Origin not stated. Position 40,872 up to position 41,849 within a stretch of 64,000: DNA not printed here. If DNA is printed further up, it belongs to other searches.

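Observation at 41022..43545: Translationally coupled ATPase (DUF3696-like) / PIN-like / RNA-ligase operon: candidate undescribed RNA-targeting defence or RNA damage-and-repair module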

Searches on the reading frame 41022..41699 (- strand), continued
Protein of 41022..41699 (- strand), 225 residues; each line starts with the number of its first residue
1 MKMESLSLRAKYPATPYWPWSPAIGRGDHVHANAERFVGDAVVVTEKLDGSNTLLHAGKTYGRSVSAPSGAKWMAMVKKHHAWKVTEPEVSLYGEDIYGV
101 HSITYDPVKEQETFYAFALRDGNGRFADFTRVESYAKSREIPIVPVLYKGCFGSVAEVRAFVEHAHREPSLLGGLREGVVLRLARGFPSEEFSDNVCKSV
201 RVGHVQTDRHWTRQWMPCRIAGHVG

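Call 46: search_protein_families(library=pfam, proteins=[P0309, P0314, P0326, P0327, P0340, P0357, P0388, P0293, P0310], max_evalue=0.001)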
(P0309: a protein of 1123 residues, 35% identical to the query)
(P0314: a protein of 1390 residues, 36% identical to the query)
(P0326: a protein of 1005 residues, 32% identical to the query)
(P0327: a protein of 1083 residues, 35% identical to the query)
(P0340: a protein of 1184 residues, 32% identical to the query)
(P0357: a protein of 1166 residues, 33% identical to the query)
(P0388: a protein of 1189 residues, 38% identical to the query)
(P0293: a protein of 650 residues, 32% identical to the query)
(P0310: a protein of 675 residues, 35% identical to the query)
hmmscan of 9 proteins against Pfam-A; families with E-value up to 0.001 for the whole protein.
P0309 (1123 aa): 9 families
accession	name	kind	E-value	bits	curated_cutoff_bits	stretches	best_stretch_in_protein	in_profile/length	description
PF09414.15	RNA_ligase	-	9.2e-48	163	27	2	367-522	3-159/171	RNA ligase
PF22784.1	PTP-SAK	-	2e-23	83.6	27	1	42-171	2-122/153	Swiss Army Knife protein, DSP-PTPase phosphatase domain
PF13671.12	AAA_33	-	8.9e-12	46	27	1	860-985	2-143/143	AAA domain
PF22785.1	Tc-R-P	-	3e-10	41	27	1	61-157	11-101/106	Polymorphic toxin system, DSP-PTPase phosphatase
PF13350.11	Y_phosphatase3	-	3.8e-05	24.2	22.2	1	63-159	39-152/240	Tyrosine phosphatase family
PF00782.25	DSPc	-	0.00022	21.5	33.5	1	119-175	53-113/133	Dual specificity phosphatase, catalytic domain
PF08303.17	tRNA_lig_kinase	-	0.00024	21.7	22.7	1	860-933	2-77/168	tRNA ligase kinase domain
PF14566.11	PTPlike_phytase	-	0.00027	21.5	27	1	94-154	93-152/158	Inositol hexakisphosphate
PF13238.12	AAA_18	-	0.00062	20.7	29.4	0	860-965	1-117/128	AAA domain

P0314 (1390 aa): 9 families
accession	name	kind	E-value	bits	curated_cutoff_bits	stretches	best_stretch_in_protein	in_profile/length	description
PF09414.15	RNA_ligase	-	1.6e-51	175.3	27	2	665-828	1-171/171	RNA ligase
PF22784.1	PTP-SAK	-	9.8e-42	143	27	1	889-1046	2-153/153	Swiss Army Knife protein, DSP-PTPase phosphatase domain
PF22547.2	2H-SAK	-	8.7e-19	68.4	27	1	21-171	2-124/124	Swiss Army Knife, 2H phosphoesterase domain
PF22785.1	Tc-R-P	-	1.5e-11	45.2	27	1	907-998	13-105/106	Polymorphic toxin system, DSP-PTPase phosphatase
PF13671.12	AAA_33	-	4e-11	43.8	27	1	1126-1232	2-124/143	AAA domain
PF08303.17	tRNA_lig_kinase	-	0.0001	22.9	22.7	1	1126-1199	2-77/168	tRNA ligase kinase domain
PF05706.17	CDKN3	-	0.00037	20.6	20.7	1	938-997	99-158/168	Cyclin-dependent kinase inhibitor 3 (CDKN3)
PF00782.25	DSPc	-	0.00047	20.4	33.5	0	912-1004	13-105/133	Dual specificity phosphatase, catalytic domain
PF13238.12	AAA_18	-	0.00068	20.5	29.4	0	1126-1230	1-115/128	AAA domain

P0326 (1005 aa): 5 families
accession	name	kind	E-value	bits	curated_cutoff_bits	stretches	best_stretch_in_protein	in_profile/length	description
PF09414.15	RNA_ligase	-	1.6e-52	178.6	27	2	811-978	2-171/171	RNA ligase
PF13671.12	AAA_33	-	7.3e-13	49.5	27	1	607-714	1-123/143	AAA domain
PF05773.27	RWD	-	1.2e-05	25.9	22.8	1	6-102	1-111/112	RWD domain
PF08433.16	KTI12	-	2e-05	24.7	22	1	607-647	3-44/271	Chromatin associated protein KTI12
PF13238.12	AAA_18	-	0.00046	21.1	29.4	0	609-712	2-114/128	AAA domain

P0327 (1083 aa): 6 families
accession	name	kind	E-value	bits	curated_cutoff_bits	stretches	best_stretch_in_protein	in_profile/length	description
PF09414.15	RNA_ligase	-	9.1e-47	159.8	27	2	385-545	1-171/171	RNA ligase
PF22784.1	PTP-SAK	-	8.5e-39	133.5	27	1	616-761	11-153/153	Swiss Army Knife protein, DSP-PTPase phosphatase domain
PF22785.1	Tc-R-P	-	1.7e-13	51.5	27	1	627-717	14-105/106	Polymorphic toxin system, DSP-PTPase phosphatase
PF13671.12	AAA_33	-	3.9e-09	37.4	27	1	812-916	3-124/143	AAA domain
PF00782.25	DSPc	-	7.3e-07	29.5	33.5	1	625-723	7-105/133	Dual specificity phosphatase, catalytic domain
PF00102.32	Y_phosphatase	-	1.3e-05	25.4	20.9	1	676-763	150-230/234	Protein-tyrosine phosphatase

P0340 (1184 aa): 9 families
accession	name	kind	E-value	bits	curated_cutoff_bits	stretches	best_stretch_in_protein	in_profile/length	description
PF09414.15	RNA_ligase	-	2.7e-51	174.6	27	2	277-438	3-171/171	RNA ligase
PF22784.1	PTP-SAK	-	3.4e-18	66.6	27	1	1017-1140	2-119/153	Swiss Army Knife protein, DSP-PTPase phosphatase domain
PF13671.12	AAA_33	-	1.7e-14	54.8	27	1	537-660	2-142/143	AAA domain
PF22785.1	Tc-R-P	-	2.9e-06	28.2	27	1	1040-1129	17-101/106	Polymorphic toxin system, DSP-PTPase phosphatase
PF13238.12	AAA_18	-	8.4e-06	26.7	29.4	1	537-617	1-68/128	AAA domain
PF06414.18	Zeta_toxin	-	3.4e-05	23.8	22.3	1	529-572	11-56/199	Zeta toxin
PF22547.2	2H-SAK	-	0.00016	22.3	27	1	3-26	101-124/124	Swiss Army Knife, 2H phosphoesterase domain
PF13521.12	AAA_28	-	0.0009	19.9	27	0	537-564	2-29/164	AAA domain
PF00782.25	DSPc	-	0.00093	19.5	33.5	0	1102-1141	68-107/133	Dual specificity phosphatase, catalytic domain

P0357 (1166 aa): 5 families
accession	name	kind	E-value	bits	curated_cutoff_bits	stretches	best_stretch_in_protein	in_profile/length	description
PF09414.15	RNA_ligase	-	1.2e-52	178.9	27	2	336-495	3-161/171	RNA ligase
PF22547.2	2H-SAK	-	2.8e-15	57.1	27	1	52-142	36-124/124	Swiss Army Knife, 2H phosphoesterase domain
PF13671.12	AAA_33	-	3.6e-09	37.5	27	1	1016-1121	1-128/143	AAA domain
PF13238.12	AAA_18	-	0.00038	21.3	29.4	0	1017-1080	1-64/128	AAA domain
PF08433.16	KTI12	-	0.00048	20.2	22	0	1016-1038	3-25/271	Chromatin associated protein KTI12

P0388 (1189 aa): 1 family
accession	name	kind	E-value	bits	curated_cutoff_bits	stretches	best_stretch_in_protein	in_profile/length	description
PF09414.15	RNA_ligase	-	7.8e-33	114.4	27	1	773-926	2-171/171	RNA ligase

P0293 (650 aa): 7 families
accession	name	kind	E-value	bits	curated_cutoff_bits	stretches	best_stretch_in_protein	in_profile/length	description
PF09414.15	RNA_ligase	-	5.5e-56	189.8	27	2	461-625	3-170/171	RNA ligase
PF13671.12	AAA_33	-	6.9e-08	33.3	27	1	254-364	1-124/143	AAA domain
PF13238.12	AAA_18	-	2e-05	25.5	29.4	1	255-346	1-99/128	AAA domain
PF20720.3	nSTAND3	-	3.5e-05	24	27.2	0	253-293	18-54/155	Novel STAND NTPase 3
PF08303.17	tRNA_lig_kinase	-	5.1e-05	23.9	22.7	1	255-359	2-102/168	tRNA ligase kinase domain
PF08433.16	KTI12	-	0.0001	22.3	22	1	254-297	3-45/271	Chromatin associated protein KTI12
PF00910.28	RNA_helicase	-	0.00035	21.5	21.5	0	255-295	1-36/105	RNA helicase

P0310 (675 aa): 1 family
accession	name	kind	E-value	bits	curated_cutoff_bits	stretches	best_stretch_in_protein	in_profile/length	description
PF09414.15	RNA_ligase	-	1.2e-53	182.2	27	2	437-596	2-171/171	RNA ligase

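Call 57: search_protein_families(library=phrogs, proteins=[window:41022-41699:-], max_evalue=0.01)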
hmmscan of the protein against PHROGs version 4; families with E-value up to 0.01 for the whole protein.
window:41022-41699:- (225 aa): 4 families
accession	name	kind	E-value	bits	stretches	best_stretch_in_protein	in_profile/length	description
phrog_34045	-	unknown function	6.2e-35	121.8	1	9-219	6-208/219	-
phrog_24030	-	DNA, RNA and nucleotide metabolism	1.2e-28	101.4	1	10-214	134-333/342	RNA ligase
phrog_548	-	DNA, RNA and nucleotide metabolism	7.6e-08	32.9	1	36-164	27-176/341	RNA ligase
phrog_968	-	DNA, RNA and nucleotide metabolism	3.3e-06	27.3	1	103-184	291-373/398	RNA ligase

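Call 59: search_dna_similar(query=window:41022-41699:-, collection=phages, mode=protein, max_rows=15)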
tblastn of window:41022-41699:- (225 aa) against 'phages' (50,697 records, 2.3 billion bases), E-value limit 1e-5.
Records with a match: 25; places in all: 25; records where one place covers at least 80% of the query: 23.
Best place of each record, by identity: <60% 25.
By first word of the organism name: uncultured 8; Caulobacter 8; Agrobacterium 2; Bacillus 2; Xanthomonas 1; Sinorhizobium 1; Bertelyvirus 1; Salicola 1; Ralstonia 1.
By host as written in the record: Caulobacter vibrioides CB15 9; - 8; Agrobacterium tumefaciens C58 2; Bacillus anthracis Sterne 2; Xanthomonas citri 1; Sinohrizobium meliloti NRRL L-50 1; Salicola sp. PV4 1; Ralstonia solanacearum 1.
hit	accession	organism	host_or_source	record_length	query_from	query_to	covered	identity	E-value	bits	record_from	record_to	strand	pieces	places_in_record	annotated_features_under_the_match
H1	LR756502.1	uncultured phage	metagenomic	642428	10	220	94%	39.9%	5e-33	130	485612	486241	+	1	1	record has no annotation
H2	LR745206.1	uncultured phage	metagenomic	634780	10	222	95%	39.2%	9e-35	135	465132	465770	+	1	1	record has no annotation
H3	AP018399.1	Xanthomonas phage XacN1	Xanthomonas citri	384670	9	214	92%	34.5%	5e-19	91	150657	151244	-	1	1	2'-5' RNA ligase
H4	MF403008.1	Agrobacterium phage Atu_ph07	Agrobacterium tumefaciens C58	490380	9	222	95%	32.9%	1e-21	99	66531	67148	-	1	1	hypothetical protein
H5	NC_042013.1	Agrobacterium phage Atu_ph07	Agrobacterium tumefaciens C58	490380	9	222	95%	32.9%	1e-21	99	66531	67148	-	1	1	hypothetical protein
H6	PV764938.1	Sinorhizobium phage Phosso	Sinohrizobium meliloti NRRL L-50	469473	9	217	93%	32.2%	7e-19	90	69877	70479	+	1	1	RNA ligase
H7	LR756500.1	uncultured phage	metagenomic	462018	11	215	91%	32.4%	2e-22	100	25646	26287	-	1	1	record has no annotation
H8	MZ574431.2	Caulobacter phage J4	Caulobacter vibrioides CB15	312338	11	211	89%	32.1%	2e-13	74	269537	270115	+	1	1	hypothetical protein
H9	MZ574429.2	Caulobacter phage C1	Caulobacter vibrioides CB15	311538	11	211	89%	32.0%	5e-13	73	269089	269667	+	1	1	hypothetical protein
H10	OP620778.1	Bertelyvirus sp.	Caulobacter vibrioides CB15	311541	11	211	89%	32.0%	5e-13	73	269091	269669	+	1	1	hypothetical protein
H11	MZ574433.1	Caulobacter phage RB23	Caulobacter vibrioides CB15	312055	11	211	89%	32.0%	5e-13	73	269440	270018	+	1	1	hypothetical protein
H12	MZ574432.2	Caulobacter phage BL47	Caulobacter vibrioides CB15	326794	11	211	89%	32.0%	5e-13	73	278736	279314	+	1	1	hypothetical protein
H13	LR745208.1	uncultured phage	metagenomic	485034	9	214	92%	31.0%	7e-16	81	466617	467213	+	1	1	record has no annotation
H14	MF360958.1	Salicola phage SCTP-2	Salicola sp. PV4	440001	10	211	90%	31.5%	5e-16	82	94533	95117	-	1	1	101: hypothetical protein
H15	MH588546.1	Caulobacter phage CcrBL9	Caulobacter vibrioides CB15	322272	10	211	90%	31.4%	9e-13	72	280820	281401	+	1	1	hypothetical protein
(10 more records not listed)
